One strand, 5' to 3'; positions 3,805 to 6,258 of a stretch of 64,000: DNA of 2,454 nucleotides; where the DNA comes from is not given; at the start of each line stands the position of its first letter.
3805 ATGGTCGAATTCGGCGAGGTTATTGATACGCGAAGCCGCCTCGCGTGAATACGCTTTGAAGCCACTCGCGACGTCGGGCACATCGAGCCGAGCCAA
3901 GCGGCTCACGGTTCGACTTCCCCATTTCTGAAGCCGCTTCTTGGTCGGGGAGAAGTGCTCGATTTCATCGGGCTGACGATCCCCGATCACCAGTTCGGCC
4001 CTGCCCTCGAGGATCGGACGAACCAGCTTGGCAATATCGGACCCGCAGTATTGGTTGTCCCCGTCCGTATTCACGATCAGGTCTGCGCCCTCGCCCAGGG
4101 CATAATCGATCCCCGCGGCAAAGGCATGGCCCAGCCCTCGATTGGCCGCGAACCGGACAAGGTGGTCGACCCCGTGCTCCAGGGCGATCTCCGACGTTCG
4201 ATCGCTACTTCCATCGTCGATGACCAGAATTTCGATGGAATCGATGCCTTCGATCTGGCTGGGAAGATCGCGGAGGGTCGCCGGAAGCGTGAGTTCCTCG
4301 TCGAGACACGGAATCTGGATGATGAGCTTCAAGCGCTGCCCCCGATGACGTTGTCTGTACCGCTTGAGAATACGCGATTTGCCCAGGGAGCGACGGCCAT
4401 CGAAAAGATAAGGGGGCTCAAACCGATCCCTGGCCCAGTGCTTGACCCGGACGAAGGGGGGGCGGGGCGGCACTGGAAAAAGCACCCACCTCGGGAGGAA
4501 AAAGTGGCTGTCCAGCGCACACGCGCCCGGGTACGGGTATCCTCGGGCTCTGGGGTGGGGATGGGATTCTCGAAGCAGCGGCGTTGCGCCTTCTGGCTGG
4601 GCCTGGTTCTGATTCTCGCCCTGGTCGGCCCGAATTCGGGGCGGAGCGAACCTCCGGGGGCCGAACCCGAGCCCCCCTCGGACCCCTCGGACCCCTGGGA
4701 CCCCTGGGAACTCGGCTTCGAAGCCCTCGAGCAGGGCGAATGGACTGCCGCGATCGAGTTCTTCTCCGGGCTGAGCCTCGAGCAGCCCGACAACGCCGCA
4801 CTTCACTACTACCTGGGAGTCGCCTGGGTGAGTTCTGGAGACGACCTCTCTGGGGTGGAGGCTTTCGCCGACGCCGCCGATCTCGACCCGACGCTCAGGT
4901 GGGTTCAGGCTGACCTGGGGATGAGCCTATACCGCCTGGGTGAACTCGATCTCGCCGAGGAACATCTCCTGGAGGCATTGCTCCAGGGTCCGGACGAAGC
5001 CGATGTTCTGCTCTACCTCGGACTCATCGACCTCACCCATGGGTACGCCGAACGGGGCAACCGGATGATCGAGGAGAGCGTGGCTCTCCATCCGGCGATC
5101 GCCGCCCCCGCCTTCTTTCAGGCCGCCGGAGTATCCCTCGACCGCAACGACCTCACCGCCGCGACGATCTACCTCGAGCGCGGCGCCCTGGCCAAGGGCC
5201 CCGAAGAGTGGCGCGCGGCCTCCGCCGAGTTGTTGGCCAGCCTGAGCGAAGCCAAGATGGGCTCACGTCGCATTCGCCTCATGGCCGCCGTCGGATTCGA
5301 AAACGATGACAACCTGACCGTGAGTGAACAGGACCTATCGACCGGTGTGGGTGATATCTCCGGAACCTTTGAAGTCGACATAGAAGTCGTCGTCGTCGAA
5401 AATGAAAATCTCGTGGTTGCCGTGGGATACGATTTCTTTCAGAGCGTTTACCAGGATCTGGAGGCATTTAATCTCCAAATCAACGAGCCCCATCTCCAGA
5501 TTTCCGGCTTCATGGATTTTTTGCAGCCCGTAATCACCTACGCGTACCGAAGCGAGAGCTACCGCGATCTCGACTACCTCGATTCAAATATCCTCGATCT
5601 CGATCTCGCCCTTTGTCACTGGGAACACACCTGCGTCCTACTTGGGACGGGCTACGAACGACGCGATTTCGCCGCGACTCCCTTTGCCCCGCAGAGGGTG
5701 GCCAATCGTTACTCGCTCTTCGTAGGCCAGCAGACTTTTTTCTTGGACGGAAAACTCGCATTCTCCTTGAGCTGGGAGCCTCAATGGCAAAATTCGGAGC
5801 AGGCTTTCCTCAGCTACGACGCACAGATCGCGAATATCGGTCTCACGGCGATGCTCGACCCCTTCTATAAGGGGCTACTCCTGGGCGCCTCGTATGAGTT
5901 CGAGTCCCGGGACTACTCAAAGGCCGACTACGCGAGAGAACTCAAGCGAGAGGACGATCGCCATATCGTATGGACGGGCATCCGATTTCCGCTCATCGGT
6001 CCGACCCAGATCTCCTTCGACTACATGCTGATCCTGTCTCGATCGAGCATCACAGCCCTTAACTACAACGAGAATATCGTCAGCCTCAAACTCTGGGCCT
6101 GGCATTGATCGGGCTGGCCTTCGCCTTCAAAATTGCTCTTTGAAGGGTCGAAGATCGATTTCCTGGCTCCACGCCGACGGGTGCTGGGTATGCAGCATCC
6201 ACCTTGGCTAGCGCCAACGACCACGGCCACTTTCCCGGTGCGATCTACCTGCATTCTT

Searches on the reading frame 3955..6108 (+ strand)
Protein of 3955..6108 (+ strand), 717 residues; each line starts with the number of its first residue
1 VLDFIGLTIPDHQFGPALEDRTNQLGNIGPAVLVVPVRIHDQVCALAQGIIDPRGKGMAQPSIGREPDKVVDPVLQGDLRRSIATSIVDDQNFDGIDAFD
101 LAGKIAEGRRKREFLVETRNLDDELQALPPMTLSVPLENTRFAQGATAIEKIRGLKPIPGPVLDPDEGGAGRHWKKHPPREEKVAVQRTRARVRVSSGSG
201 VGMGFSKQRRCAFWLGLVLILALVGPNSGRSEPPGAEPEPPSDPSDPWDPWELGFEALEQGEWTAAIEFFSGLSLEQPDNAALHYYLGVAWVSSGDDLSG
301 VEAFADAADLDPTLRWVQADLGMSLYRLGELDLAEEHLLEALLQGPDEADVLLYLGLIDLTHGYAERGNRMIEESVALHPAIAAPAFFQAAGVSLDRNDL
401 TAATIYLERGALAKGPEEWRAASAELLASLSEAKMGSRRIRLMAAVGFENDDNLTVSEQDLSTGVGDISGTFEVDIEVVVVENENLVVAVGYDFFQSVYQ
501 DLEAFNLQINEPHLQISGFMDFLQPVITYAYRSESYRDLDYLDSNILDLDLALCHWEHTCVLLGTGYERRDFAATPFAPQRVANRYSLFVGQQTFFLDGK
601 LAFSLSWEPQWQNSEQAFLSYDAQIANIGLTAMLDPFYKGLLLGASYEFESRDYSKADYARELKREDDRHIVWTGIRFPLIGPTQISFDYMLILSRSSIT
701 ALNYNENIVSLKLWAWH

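Call 32: search_protein_families(library=pfam, proteins=[window:3955-6108:+], max_evalue=0.001)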
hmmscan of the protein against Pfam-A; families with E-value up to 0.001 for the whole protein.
window:3955-6108:+ (717 aa): 6 families
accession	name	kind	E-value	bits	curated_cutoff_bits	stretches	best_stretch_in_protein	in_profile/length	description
PF13432.12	TPR_16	-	1.7e-08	35.2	32.7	1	256-313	6-63/65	Tetratricopeptide repeat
PF07719.23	TPR_2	-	1.4e-07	31.5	27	0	320-347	6-33/34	Tetratricopeptide repeat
PF14559.12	TPR_19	-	2.6e-06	28.1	25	0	302-351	12-61/68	Tetratricopeptide repeat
PF13428.12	TPR_14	-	0.00033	21.5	23.5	0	316-356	2-42/44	Tetratricopeptide repeat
PF13414.12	TPR_11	-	0.0004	20.5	26.8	0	259-290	6-37/42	TPR repeat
PF23914.1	TPR_CcmH_CycH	-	0.00046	20.5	42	0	276-364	45-136/158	Cytochrome c-type biogenesis protein H TPR domain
